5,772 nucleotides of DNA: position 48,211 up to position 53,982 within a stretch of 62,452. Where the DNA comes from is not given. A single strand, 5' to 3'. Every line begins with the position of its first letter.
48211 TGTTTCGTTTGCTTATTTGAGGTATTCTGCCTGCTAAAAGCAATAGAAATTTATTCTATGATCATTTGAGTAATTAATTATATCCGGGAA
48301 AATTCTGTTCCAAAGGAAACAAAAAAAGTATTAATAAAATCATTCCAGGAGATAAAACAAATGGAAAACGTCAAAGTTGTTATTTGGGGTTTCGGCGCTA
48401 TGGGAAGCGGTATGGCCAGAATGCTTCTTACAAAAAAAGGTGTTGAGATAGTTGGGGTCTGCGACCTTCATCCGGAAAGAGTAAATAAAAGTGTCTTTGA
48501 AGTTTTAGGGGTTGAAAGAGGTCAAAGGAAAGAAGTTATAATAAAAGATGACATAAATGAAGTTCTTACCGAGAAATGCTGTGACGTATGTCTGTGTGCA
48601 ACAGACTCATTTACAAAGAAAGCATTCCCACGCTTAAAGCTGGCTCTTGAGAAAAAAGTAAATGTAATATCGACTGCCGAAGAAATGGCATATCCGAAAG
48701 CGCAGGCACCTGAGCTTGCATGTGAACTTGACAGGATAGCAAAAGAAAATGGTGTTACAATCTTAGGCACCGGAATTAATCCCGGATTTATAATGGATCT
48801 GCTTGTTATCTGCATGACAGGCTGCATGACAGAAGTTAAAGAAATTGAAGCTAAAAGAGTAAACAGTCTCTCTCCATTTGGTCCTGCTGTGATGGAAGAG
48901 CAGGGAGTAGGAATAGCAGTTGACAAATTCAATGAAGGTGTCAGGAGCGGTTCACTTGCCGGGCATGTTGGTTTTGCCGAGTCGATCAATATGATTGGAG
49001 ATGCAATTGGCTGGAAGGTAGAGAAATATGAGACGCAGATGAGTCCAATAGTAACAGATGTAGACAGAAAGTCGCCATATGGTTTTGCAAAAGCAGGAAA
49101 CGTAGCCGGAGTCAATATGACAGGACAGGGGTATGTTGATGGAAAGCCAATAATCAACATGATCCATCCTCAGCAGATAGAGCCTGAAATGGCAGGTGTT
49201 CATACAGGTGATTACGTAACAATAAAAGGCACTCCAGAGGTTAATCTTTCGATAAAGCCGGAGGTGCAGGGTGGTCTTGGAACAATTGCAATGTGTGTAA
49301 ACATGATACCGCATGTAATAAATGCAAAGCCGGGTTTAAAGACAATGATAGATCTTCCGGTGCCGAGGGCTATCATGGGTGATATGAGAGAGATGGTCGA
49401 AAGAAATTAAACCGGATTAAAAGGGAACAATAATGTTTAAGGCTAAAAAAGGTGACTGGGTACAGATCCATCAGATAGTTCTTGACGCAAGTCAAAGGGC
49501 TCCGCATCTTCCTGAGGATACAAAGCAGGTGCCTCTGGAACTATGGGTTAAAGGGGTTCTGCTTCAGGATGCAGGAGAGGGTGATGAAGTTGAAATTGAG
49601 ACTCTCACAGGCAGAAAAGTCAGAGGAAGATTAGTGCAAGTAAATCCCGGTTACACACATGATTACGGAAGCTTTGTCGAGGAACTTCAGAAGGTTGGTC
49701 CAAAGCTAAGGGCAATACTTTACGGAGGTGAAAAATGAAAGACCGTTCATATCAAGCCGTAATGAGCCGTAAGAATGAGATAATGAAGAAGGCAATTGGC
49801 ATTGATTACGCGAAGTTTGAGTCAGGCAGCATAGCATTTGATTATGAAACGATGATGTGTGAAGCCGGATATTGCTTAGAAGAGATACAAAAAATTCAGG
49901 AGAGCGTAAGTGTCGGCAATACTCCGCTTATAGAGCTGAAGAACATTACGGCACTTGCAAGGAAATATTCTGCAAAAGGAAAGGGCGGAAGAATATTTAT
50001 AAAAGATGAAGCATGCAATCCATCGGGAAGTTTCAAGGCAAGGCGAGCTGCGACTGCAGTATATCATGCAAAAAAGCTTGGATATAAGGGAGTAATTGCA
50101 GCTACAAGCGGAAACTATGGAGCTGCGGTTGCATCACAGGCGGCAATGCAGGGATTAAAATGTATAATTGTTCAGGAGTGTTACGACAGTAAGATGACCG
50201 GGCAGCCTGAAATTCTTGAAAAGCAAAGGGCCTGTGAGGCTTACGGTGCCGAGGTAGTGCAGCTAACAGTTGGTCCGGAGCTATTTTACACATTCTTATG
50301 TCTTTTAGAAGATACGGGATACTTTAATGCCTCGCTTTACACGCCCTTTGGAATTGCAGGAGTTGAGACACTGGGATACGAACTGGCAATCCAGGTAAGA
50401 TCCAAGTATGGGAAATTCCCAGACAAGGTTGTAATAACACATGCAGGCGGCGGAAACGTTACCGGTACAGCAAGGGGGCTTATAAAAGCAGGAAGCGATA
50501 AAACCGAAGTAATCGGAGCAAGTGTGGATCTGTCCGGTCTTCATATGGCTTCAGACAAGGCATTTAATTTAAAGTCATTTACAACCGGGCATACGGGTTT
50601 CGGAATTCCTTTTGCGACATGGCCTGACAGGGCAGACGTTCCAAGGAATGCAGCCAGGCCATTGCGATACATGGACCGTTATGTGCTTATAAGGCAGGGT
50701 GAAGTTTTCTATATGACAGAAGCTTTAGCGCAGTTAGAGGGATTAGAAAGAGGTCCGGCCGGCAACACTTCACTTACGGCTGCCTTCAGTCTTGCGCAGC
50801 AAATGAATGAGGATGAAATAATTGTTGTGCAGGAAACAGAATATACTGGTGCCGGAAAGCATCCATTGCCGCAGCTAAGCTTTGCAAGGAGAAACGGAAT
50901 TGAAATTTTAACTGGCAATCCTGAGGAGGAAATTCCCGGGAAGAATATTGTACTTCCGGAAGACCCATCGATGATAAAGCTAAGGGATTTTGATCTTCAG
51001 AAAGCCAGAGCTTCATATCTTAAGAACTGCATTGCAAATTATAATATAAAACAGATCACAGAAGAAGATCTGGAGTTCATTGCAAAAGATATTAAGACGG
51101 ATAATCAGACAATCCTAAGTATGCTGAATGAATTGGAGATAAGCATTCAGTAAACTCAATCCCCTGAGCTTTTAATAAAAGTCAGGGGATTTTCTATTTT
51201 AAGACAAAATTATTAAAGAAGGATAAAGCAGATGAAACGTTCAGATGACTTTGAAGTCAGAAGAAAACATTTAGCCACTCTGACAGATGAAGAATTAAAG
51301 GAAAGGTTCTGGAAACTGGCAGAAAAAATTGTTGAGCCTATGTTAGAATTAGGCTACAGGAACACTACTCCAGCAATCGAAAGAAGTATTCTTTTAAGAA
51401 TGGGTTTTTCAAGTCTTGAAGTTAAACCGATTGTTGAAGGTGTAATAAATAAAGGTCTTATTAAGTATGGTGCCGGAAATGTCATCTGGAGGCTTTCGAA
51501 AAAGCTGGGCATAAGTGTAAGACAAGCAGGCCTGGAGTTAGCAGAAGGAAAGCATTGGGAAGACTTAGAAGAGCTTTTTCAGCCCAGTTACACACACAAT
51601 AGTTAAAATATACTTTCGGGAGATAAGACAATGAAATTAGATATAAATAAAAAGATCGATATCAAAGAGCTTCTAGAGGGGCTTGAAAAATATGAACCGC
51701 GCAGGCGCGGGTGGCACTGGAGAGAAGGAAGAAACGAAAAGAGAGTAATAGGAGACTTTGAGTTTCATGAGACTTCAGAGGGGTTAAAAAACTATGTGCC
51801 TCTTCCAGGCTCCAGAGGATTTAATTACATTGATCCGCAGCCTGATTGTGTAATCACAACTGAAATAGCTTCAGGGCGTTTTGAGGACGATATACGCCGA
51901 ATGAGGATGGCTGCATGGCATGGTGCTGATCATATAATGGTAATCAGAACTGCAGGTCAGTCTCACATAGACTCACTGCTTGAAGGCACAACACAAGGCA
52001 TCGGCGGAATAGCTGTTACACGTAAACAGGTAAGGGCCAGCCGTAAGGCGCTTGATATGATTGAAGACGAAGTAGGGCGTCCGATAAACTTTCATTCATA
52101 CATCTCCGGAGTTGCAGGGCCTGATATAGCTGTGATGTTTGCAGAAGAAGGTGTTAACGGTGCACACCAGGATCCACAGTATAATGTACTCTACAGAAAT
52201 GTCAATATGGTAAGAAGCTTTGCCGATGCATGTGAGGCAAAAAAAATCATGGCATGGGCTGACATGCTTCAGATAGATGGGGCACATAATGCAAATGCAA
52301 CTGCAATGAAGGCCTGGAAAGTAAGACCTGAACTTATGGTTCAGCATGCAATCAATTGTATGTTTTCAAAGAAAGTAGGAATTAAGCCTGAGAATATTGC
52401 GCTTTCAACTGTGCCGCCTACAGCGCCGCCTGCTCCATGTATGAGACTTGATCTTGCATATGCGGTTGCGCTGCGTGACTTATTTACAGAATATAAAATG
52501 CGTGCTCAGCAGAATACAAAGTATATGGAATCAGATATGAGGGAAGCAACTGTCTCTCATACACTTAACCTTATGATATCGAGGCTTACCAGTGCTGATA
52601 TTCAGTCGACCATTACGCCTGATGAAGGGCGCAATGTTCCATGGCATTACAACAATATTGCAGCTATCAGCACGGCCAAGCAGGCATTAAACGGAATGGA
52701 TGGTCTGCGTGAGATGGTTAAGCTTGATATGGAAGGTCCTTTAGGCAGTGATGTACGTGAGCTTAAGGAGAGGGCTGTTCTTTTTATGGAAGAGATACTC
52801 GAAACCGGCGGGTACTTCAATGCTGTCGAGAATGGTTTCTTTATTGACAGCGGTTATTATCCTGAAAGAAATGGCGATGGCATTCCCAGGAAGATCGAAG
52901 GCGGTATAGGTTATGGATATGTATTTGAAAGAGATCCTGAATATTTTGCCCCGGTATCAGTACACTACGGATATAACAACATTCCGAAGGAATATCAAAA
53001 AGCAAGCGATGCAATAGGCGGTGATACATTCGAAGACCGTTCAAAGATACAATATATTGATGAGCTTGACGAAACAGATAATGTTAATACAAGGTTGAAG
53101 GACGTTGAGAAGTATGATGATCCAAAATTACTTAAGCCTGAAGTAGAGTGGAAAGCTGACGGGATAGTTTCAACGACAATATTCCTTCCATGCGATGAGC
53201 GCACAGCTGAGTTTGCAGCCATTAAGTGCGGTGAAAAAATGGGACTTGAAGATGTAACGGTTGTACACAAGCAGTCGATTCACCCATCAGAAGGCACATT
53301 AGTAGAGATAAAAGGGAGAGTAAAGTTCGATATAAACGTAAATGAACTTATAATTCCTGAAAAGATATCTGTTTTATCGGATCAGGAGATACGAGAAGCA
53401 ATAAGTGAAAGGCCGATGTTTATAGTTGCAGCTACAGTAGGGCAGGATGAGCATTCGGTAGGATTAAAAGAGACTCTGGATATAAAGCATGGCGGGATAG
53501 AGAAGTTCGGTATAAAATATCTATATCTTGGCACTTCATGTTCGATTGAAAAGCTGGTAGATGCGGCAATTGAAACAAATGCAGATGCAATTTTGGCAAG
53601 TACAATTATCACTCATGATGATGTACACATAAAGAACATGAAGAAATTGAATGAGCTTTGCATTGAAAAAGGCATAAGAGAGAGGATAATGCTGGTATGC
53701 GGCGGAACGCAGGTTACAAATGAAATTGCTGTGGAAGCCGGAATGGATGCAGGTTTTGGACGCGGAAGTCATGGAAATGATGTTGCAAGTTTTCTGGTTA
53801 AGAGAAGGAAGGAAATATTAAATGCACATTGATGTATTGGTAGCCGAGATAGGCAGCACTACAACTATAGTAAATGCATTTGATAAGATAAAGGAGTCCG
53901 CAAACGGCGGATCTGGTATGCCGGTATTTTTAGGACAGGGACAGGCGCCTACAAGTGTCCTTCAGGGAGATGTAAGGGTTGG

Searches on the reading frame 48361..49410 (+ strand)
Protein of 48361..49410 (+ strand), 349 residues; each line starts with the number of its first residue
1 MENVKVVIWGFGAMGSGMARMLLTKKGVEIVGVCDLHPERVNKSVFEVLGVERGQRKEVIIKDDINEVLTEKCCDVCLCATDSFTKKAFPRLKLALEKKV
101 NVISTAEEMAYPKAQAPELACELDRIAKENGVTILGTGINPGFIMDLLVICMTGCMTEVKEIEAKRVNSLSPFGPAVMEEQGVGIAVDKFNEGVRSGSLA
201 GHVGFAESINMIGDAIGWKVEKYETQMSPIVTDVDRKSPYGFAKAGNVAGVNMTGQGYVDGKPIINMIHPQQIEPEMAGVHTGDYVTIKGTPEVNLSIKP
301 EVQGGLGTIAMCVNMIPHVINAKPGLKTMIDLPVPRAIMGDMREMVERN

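Call 42: search_protein_families(library=ncbifam, proteins=[window:48361-49410:+], max_evalue=1e-10)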
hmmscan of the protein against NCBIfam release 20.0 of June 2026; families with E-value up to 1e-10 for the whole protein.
window:48361-49410:+ (349 aa): 1 family
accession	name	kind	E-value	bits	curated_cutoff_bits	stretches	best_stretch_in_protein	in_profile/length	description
NF040740.1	ornith_Ord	equivalog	3.5e-163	542.8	400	1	4-340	1-335/335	2,4-diaminopentanoate dehydrogenase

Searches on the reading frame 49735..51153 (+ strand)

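Call 42: search_protein_families(library=ncbifam, proteins=[window:49735-51153:+], max_evalue=1e-10)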
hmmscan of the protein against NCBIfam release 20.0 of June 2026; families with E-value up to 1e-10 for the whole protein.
window:49735-51153:+ (472 aa): 23 families
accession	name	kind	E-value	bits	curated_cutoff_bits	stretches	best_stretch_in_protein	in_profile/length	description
NF040741.1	ornith_OrtB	equivalog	8e-259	858.7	550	1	5-466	2-463/464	2-amino-4-oxopentanoate thiolase subunit OrtB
NF006050.0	PRK08197.1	equivalog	2.7e-23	82.4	303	1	53-245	69-247/406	threonine synthase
TIGR01136.1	cysKM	subfamily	4.8e-19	68.8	344.15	1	59-175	4-107/299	cysteine synthase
TIGR01139.1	cysK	equivalog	1.6e-18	67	350.95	1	59-366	4-284/298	cysteine synthase A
TIGR01137.1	cysta_beta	equivalog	5.1e-18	65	510.25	0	59-176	8-113/457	cystathionine beta-synthase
NF004996.0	PRK06381.1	equivalog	3.2e-17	62.5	266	1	53-251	6-189/319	threonine synthase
NF008735.0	PRK11761.1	equivalog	6e-17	61.8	413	1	59-178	9-116/296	cysteine synthase CysM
NF007989.0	PRK10717.1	equivalog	3.6e-16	59.1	387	1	57-177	9-117/334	cysteine synthase A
TIGR00260.1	thrC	equivalog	4.7e-15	55.6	167.1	1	47-146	7-103/340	threonine synthase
TIGR01138.1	cysM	equivalog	1.3e-14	54.5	394.2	1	59-175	5-109/290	cysteine synthase B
NF004170.0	PRK05638.1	equivalog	1.7e-14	53.3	421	1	59-244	63-227/442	threonine synthase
NF005292.0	PRK06815.1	equivalog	2.5e-14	53.1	371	1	80-263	31-203/320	threonine/serine dehydratase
NF005680.0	PRK07476.1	equivalog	1.6e-13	50.4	413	1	82-266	35-208/326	hydroxyectoine utilization dehydratase EutB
NF005035.0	PRK06450.1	equivalog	1.4e-12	47.1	301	1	68-249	48-216/338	threonine synthase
TIGR00263.1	trpB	equivalog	2.3e-12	46.7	392.45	0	73-153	54-135/385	tryptophan synthase subunit beta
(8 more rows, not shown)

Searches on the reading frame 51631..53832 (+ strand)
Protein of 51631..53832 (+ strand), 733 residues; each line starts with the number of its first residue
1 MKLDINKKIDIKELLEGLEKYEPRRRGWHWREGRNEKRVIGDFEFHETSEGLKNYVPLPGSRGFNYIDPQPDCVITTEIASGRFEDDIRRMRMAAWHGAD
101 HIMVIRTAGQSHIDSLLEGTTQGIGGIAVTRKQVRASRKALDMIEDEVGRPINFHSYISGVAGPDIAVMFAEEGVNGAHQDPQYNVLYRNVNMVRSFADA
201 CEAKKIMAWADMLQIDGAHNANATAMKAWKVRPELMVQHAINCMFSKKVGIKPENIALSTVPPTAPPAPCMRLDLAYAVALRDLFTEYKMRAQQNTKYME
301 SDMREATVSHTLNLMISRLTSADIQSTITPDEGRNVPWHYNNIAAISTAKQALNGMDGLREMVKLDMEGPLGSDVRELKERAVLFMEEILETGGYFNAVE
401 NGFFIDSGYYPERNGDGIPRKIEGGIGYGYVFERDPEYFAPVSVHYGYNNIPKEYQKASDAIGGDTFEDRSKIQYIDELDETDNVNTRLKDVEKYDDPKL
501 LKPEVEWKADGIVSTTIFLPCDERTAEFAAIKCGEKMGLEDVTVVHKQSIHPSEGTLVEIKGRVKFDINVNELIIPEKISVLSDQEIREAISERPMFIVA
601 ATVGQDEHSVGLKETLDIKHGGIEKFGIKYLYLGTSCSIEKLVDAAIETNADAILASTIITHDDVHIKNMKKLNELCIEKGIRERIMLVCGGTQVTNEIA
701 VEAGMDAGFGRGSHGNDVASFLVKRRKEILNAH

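Call 42: search_protein_families(library=ncbifam, proteins=[window:51631-53832:+], max_evalue=1e-10)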
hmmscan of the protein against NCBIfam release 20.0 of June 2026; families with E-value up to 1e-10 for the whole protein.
window:51631-53832:+ (733 aa): 4 families
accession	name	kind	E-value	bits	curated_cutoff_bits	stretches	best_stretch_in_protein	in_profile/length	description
NF040743.1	ornith_mutase_E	equivalog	0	1359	800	1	3-728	1-728/730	D-ornithine 4,5-aminomutase subunit OraE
NF052384.1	Lys_5_6_mutase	equivalog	1.1e-46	159.5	600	1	79-443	154-507/511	lysine 5,6-aminomutase subunit alpha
NF052385.1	Lys_5_6_beta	equivalog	1.4e-45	155.9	280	1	503-725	5-236/241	lysine 5,6-aminomutase subunit beta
NF002612.0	PRK02261.1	equivalog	1.8e-11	43.7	110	1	597-696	5-96/148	methylaspartate mutase subunit S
